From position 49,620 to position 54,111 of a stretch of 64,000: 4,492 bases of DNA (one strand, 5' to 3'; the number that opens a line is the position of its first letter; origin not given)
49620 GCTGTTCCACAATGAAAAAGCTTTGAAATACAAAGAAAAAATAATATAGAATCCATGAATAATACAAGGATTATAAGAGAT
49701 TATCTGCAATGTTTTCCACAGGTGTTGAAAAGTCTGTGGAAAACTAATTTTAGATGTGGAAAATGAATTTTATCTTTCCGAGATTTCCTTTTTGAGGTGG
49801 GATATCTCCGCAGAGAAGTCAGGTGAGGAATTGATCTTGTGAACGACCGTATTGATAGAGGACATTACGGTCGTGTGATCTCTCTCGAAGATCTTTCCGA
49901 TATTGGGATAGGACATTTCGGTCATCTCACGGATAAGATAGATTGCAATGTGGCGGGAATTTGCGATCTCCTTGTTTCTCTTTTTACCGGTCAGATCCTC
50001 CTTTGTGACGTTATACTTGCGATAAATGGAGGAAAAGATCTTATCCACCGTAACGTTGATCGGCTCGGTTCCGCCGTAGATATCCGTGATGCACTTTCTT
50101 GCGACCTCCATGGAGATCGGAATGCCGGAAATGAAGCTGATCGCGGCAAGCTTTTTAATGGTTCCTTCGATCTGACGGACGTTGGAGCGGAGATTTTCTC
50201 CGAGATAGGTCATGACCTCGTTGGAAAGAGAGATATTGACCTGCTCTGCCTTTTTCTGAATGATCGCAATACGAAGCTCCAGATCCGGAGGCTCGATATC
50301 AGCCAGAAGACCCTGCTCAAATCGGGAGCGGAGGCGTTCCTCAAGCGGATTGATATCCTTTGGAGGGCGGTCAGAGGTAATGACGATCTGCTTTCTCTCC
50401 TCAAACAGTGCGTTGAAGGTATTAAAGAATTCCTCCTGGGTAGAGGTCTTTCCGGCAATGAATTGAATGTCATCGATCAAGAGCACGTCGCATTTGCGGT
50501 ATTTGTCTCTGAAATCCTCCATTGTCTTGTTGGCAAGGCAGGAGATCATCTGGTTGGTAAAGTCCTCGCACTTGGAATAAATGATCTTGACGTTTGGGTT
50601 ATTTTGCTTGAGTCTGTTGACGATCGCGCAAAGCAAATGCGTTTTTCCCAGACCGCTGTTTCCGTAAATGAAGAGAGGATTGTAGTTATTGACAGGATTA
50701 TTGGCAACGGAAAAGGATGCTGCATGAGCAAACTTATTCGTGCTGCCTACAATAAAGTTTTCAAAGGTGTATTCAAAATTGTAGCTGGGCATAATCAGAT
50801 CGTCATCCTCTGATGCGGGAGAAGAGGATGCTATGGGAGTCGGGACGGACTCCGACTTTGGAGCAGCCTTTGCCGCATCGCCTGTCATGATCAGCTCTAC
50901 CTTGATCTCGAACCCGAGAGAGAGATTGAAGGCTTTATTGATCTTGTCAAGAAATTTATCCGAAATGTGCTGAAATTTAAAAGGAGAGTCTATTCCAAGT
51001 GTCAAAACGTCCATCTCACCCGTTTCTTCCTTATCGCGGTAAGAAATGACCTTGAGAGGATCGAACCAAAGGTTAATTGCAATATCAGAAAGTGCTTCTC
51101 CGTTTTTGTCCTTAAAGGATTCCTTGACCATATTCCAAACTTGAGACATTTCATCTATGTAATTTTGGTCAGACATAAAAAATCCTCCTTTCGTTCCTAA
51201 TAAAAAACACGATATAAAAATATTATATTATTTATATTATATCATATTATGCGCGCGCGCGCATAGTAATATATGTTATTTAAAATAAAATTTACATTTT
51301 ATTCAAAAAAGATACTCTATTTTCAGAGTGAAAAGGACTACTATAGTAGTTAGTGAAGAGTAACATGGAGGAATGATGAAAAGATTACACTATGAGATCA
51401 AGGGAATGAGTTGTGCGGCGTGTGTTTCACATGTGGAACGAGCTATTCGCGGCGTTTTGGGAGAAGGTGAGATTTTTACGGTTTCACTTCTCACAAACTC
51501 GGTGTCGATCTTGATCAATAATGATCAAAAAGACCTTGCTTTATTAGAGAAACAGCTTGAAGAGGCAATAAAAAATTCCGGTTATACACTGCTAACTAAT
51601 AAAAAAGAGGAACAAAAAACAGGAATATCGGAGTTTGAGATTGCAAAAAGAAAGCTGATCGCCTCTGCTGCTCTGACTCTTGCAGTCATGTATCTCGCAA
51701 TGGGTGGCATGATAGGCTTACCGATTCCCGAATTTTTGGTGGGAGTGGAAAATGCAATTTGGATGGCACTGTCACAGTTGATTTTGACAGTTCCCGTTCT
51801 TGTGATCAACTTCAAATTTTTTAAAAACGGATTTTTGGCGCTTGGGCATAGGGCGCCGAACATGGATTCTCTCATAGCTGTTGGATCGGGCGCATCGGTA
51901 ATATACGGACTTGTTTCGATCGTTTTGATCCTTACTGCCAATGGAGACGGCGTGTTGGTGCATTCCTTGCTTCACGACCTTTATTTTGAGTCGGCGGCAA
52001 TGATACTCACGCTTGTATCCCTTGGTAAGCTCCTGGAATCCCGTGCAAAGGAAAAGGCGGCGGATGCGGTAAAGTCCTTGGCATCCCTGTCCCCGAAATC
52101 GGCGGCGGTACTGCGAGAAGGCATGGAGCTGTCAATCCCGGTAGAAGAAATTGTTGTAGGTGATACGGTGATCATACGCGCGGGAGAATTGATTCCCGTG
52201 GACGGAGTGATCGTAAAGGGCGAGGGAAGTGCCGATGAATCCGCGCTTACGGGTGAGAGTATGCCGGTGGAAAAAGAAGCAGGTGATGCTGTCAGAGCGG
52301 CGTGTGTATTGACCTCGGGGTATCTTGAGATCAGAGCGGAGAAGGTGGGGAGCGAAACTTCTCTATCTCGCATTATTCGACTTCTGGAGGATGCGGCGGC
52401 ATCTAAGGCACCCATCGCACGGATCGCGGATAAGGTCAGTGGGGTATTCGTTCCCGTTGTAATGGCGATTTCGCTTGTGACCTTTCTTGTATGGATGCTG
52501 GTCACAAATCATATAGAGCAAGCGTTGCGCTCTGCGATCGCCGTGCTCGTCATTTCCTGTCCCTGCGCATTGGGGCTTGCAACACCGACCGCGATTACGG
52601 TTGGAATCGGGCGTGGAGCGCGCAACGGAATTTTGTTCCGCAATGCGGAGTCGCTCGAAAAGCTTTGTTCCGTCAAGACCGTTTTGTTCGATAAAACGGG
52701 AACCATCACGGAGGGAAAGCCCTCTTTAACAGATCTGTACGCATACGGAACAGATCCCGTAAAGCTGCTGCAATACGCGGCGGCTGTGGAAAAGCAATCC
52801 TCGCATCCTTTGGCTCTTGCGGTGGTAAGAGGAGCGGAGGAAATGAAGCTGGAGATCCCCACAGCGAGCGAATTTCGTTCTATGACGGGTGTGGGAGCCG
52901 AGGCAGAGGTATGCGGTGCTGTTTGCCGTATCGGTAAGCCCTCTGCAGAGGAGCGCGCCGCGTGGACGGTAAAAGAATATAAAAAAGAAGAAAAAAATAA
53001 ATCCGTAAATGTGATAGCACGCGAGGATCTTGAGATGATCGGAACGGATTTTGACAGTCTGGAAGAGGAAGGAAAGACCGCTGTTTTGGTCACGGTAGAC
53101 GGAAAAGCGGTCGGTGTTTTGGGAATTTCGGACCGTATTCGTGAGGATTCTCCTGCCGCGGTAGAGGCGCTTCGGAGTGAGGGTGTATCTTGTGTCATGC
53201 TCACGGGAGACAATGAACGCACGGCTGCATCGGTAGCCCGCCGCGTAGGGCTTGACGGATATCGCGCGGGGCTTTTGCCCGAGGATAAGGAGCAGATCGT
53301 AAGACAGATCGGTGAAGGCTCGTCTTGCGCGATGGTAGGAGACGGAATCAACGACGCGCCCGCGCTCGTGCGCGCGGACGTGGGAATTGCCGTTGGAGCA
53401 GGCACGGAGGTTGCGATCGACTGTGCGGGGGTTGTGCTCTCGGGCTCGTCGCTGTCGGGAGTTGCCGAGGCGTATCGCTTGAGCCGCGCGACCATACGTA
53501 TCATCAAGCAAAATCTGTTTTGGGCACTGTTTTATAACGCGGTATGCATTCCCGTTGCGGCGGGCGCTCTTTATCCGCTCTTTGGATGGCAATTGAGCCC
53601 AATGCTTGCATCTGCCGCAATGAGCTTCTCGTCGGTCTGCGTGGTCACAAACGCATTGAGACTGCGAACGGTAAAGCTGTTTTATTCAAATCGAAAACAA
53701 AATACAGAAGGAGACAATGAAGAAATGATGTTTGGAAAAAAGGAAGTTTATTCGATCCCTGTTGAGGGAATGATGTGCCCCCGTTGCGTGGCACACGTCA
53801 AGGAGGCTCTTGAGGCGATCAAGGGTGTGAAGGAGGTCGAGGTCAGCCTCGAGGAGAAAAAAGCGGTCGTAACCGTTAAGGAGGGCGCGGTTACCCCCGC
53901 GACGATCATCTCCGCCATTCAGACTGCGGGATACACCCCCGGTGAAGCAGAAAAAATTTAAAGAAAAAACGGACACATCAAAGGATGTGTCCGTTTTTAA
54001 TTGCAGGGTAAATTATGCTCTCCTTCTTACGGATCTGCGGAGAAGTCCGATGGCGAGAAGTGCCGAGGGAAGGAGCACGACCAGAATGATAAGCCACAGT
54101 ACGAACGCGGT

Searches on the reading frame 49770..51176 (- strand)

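Call 59: search_protein_families(library=ncbifam, proteins=[window:49770-51176:-], max_evalue=0.00001)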
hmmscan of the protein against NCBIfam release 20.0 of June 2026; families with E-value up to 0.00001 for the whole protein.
window:49770-51176:- (468 aa): 19 families
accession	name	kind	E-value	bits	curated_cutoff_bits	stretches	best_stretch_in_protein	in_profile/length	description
TIGR00362.1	DnaA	equivalog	1.7e-143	478.9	343.9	1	26-465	9-437/437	chromosomal replication initiator protein DnaA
NF001154.0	PRK00149.3-3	equivalog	9.2e-93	311.7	410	1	58-466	46-459/462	chromosomal replication initiator protein DnaA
NF009087.0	PRK12422.1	equivalog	8.7e-74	249.3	657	1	131-466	103-444/455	chromosomal replication initiator protein DnaA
TIGR03420.1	DnaA_homol_Hda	equivalog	3.3e-31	108.6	194.8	1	135-363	11-225/226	DnaA regulatory inactivator Hda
NF005982.0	PRK08084.1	equivalog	2.7e-16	59.9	268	1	135-348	18-218/235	DnaA inactivator Hda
NF038214.1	IS21_help_AAA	equivalog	4.9e-16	59.1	200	1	162-273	87-195/232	IS21-like element helper ATPase IstB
NF005992.0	PRK08116.1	subfamily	1.3e-14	54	189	1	134-313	80-263/269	hypothetical protein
NF005304.0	PRK06835.1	equivalog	1.1e-13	51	215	1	162-287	180-306/330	ATP-binding protein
NF006505.0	PRK08939.1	equivalog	2.9e-12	46.5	228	1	147-237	138-226/306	primosomal protein DnaI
NF005378.0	PRK06921.1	subfamily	6.9e-10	38.5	207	1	165-288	117-242/266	hypothetical protein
NF006038.0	PRK08181.1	subfamily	1.9e-07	30.7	317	1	157-273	99-212/271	transposase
NF005149.0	PRK06620.1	equivalog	2.3e-07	30.3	316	1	135-358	13-209/221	hypothetical protein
NF053861.1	DS8_antiphage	equivalog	2.3e-07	28.9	790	1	153-354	358-560/994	anti-phage protein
NF006485.0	PRK08903.1-5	equivalog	1.3e-06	28.2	289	1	137-365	16-227/233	DnaA regulatory inactivator Hda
NF006571.0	PRK09087.1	equivalog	1.4e-06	28.3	297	0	132-359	15-216/228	DnaA regulatory inactivator HdaA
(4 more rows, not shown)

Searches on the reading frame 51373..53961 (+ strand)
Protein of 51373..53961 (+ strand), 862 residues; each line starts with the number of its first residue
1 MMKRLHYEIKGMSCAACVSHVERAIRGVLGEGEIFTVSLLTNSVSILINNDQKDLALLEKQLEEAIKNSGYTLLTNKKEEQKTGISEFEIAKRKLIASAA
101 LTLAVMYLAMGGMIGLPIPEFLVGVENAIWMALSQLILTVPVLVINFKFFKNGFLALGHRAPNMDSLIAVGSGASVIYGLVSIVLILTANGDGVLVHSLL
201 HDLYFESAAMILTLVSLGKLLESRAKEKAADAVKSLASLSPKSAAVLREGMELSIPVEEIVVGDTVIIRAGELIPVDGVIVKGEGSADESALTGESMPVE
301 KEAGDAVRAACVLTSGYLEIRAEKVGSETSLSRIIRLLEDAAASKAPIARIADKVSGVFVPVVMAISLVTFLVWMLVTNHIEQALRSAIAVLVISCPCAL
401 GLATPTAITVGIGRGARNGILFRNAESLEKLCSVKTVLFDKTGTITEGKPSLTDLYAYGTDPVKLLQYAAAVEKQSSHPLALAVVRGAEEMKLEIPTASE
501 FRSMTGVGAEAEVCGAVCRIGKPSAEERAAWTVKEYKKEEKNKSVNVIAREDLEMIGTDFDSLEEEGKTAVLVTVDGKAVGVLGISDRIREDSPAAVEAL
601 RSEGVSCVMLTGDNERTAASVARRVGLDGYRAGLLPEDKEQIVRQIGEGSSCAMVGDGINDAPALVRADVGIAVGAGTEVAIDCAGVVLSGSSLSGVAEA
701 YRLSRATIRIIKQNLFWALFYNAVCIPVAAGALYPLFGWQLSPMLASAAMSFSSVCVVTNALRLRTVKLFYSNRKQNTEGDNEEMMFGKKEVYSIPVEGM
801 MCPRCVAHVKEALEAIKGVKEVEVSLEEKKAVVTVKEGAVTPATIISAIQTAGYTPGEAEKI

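Call 59: search_protein_families(library=ncbifam, proteins=[window:51373-53961:+], max_evalue=0.00001)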
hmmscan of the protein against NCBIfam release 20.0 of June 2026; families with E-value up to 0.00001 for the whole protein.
window:51373-53961:+ (862 aa): 29 families (the best 25 are shown)
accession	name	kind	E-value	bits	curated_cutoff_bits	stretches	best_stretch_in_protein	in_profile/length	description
TIGR01525.1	ATPase-IB_hvy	subfamily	1.2e-182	608.7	346.25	1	164-764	1-560/560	heavy metal translocating P-type ATPase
NF007952.0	PRK10671.1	equivalog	1.3e-179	599.2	1316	2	9-765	109-832/838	copper-exporting P-type ATPase CopA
TIGR01511.1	ATPase-IB1_Cu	subfamily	2.5e-171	571.3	397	2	148-495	4-319/542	copper-translocating P-type ATPase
NF008262.1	PRK11033.1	equivalog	1.2e-145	486.8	1005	3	207-765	197-728/731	zinc/cadmium/mercury/lead-transporting ATPase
NF033775.1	P_type_ZntA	exception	1.6e-133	446.6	1240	3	207-765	202-729/732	Zn(II)/Cd(II)/Pb(II) translocating P-type ATPase ZntA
TIGR01512.1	ATPase-IB2_Cd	subfamily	1.9e-128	429.3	313.5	2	198-489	12-284/494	cadmium family heavy metal-translocating P-type ATPase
TIGR01494.1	ATPase_P-type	subfamily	3.6e-91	306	62.3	2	210-510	1-274/478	HAD-IC family P-type ATPase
TIGR01647.1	ATPase-IIIA_H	equivalog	3.7e-61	207.3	615.5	2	195-628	47-482/755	plasma-membrane proton-efflux P-type ATPase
TIGR01497.1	kdpB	equivalog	3.3e-55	187.4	527.9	1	221-689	87-548/675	potassium-transporting ATPase subunit KdpB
NF010609.0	PRK14010.1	equivalog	5.5e-43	147.1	1323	1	206-688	66-542/673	K(+)-transporting ATPase subunit B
TIGR01517.1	ATPase-IIB_Ca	equivalog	4.2e-42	144.3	507.05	2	242-457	156-383/882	calcium-translocating P-type ATPase, PMCA-type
TIGR01522.1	ATPase-IIA2_Ca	equivalog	1.5e-38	132.2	798.3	3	207-460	86-345/854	calcium-transporting P-type ATPase, PMR1-type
TIGR01116.1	ATPase-IIA1_Ca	equivalog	5.8e-38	130.5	703.4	2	579-713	457-607/799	calcium-translocating P-type ATPase, SERCA-type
TIGR01657.1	P-ATPase-V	hypoth_equivalog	1.3e-33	115.7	618.25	3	201-303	189-292/1055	ATP13A2 family polyamine export P-type ATPase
TIGR01106.1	ATPase-IIC_X-K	subfamily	5.4e-32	110.6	946.1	1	220-456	119-366/997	Na,H/K antiporter P-type ATPase subunit alpha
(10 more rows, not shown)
